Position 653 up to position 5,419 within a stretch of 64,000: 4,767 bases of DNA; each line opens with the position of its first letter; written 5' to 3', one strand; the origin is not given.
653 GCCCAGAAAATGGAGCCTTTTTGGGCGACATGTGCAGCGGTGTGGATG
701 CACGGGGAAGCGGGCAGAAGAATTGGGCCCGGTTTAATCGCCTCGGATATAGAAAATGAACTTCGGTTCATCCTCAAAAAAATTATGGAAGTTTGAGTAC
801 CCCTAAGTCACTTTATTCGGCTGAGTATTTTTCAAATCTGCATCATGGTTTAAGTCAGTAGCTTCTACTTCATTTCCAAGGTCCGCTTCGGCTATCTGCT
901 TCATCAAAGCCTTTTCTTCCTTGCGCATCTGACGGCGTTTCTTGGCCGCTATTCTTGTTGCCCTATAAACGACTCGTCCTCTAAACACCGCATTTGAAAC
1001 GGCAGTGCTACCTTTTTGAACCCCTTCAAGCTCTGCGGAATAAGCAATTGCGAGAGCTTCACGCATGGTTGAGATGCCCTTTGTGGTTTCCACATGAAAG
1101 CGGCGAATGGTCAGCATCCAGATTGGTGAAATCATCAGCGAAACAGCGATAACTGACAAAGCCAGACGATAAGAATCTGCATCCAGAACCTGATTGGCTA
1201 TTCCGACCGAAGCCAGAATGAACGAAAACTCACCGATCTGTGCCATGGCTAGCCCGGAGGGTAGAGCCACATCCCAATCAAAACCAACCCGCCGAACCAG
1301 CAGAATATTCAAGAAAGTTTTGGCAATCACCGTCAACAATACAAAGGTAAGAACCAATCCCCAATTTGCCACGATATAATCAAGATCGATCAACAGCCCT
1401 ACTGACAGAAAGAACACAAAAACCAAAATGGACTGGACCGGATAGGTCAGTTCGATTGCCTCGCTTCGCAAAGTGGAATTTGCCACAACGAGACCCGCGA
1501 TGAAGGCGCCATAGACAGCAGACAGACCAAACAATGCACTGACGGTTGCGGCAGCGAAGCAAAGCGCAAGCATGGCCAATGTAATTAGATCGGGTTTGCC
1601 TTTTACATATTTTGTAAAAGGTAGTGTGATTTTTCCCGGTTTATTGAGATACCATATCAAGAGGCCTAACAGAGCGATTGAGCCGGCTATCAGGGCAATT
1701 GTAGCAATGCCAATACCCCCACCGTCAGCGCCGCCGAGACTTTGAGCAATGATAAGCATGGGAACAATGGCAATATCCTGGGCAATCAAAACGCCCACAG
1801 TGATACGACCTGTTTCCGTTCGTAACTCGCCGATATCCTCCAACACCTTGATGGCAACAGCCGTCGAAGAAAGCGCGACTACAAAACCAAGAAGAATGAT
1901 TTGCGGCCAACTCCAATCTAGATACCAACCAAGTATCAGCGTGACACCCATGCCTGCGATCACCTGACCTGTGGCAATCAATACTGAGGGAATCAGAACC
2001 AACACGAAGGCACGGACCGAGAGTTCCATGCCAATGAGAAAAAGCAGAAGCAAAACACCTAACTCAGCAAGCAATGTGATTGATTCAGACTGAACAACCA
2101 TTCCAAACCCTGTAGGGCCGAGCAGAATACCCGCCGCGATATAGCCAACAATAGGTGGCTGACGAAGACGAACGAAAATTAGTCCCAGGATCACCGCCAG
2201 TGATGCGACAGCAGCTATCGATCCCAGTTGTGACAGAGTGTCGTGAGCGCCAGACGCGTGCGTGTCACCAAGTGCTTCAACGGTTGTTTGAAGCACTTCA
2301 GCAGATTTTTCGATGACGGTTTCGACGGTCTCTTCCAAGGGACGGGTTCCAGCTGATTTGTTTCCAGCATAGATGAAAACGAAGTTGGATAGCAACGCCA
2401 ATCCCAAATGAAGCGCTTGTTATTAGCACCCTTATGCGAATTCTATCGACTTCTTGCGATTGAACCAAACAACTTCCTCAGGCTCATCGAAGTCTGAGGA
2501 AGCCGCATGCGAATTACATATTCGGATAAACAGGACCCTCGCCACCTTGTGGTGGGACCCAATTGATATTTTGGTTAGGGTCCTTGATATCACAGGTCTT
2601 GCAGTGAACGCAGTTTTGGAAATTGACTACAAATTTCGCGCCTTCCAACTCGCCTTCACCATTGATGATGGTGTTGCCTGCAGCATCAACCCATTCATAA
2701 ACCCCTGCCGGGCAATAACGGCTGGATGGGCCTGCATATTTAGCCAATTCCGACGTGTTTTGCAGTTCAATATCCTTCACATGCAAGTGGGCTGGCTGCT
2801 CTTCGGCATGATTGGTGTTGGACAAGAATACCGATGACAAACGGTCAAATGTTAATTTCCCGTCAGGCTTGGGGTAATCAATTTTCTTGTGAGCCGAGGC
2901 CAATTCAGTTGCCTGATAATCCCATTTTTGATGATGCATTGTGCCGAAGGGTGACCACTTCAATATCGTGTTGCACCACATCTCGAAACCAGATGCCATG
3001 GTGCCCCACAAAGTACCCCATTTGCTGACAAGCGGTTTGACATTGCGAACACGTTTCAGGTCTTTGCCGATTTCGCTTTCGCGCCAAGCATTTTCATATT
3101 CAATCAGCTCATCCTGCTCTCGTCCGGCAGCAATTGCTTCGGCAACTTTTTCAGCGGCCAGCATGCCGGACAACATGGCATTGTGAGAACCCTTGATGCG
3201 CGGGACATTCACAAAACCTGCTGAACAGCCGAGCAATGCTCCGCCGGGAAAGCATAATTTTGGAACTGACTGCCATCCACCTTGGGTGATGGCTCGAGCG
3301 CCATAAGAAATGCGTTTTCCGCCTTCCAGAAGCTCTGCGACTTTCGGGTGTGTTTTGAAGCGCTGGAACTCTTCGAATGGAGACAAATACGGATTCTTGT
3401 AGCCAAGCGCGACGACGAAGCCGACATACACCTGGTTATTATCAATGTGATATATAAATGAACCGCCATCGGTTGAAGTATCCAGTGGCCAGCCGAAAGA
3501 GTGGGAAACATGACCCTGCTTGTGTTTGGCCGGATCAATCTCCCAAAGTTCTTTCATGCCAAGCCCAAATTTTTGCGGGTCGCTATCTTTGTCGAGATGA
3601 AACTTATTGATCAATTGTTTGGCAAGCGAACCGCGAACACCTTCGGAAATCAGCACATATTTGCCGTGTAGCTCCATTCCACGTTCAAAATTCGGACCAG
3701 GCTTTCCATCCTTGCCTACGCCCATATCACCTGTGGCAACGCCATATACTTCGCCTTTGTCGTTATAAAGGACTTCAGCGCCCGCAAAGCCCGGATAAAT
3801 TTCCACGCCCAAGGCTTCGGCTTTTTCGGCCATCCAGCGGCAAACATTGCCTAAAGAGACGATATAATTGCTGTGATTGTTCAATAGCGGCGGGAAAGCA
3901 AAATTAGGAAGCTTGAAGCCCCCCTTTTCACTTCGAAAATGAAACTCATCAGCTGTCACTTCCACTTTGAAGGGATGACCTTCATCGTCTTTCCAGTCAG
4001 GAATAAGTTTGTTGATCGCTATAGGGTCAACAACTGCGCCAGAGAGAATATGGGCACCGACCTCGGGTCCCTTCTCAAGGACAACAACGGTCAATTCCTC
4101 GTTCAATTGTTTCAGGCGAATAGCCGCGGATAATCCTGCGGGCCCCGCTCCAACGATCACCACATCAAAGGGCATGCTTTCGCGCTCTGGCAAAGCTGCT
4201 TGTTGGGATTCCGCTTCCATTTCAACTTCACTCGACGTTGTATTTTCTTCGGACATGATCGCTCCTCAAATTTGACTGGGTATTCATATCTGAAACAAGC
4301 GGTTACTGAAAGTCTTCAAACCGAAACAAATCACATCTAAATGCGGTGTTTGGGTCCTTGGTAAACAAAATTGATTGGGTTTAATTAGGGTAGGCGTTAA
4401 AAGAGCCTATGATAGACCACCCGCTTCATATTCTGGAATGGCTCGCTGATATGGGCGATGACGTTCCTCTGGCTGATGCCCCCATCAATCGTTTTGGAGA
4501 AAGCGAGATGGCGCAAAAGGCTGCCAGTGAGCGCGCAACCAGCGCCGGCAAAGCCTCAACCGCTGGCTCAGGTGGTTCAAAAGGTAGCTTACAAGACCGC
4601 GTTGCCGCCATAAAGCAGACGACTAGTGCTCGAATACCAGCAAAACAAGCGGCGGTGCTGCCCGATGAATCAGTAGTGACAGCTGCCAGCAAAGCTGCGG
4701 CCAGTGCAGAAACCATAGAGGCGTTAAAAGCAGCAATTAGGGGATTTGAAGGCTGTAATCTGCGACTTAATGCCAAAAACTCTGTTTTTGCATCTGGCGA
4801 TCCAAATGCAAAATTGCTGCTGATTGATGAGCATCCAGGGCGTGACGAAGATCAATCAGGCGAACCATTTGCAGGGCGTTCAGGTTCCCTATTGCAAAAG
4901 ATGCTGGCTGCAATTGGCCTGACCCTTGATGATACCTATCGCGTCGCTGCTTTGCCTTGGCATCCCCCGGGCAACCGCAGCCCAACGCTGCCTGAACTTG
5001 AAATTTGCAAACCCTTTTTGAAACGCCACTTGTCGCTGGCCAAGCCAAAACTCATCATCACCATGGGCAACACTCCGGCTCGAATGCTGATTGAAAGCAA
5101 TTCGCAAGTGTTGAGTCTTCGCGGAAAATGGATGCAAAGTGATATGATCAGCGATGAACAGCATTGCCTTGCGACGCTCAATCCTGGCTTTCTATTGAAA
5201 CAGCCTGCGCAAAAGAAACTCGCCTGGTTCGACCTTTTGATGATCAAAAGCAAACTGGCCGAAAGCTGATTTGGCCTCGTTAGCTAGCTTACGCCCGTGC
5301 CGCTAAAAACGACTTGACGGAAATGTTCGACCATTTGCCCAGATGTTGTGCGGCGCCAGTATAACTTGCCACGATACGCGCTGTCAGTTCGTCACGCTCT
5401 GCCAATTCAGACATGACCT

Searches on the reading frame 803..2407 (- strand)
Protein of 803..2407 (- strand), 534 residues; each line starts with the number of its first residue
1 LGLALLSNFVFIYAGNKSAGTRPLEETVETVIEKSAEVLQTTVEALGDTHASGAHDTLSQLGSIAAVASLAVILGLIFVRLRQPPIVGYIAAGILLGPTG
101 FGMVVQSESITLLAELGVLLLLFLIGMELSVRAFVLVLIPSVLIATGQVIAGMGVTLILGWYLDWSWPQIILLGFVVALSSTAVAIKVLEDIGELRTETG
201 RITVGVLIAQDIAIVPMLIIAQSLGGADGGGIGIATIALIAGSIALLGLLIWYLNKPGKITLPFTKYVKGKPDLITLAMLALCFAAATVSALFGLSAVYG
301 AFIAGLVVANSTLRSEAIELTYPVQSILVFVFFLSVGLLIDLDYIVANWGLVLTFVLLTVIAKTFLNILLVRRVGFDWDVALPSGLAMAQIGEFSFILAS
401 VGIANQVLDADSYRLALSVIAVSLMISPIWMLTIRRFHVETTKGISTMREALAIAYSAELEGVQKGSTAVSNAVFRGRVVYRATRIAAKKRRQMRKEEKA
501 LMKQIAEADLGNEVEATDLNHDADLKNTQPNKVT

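Call 81: search_protein_families(library=pfam, proteins=[window:803-2407:-], max_evalue=0.001)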
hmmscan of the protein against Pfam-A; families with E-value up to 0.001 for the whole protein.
window:803-2407:- (534 aa): 1 family
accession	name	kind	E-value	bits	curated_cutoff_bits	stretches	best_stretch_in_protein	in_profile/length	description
PF00999.27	Na_H_Exchanger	-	7.1e-59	200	26.2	1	70-430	3-373/375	Sodium/hydrogen exchanger, transmembrane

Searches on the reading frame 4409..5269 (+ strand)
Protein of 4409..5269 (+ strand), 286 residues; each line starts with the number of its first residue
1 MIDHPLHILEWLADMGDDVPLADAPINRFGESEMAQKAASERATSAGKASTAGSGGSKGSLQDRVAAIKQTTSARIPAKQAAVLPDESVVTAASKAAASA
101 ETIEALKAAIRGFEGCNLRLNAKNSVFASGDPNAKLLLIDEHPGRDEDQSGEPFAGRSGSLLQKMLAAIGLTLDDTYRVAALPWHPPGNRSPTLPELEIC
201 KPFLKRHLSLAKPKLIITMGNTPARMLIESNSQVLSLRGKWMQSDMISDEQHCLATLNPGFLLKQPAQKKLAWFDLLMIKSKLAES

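Call 81: search_protein_families(library=pfam, proteins=[window:4409-5269:+], max_evalue=0.001)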
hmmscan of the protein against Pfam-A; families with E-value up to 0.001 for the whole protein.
window:4409-5269:+ (286 aa): 1 family
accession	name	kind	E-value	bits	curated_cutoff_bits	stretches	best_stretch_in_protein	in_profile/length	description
PF03167.25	UDG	-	4.1e-25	88.9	24.3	1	129-275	3-134/141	Uracil DNA glycosylase superfamily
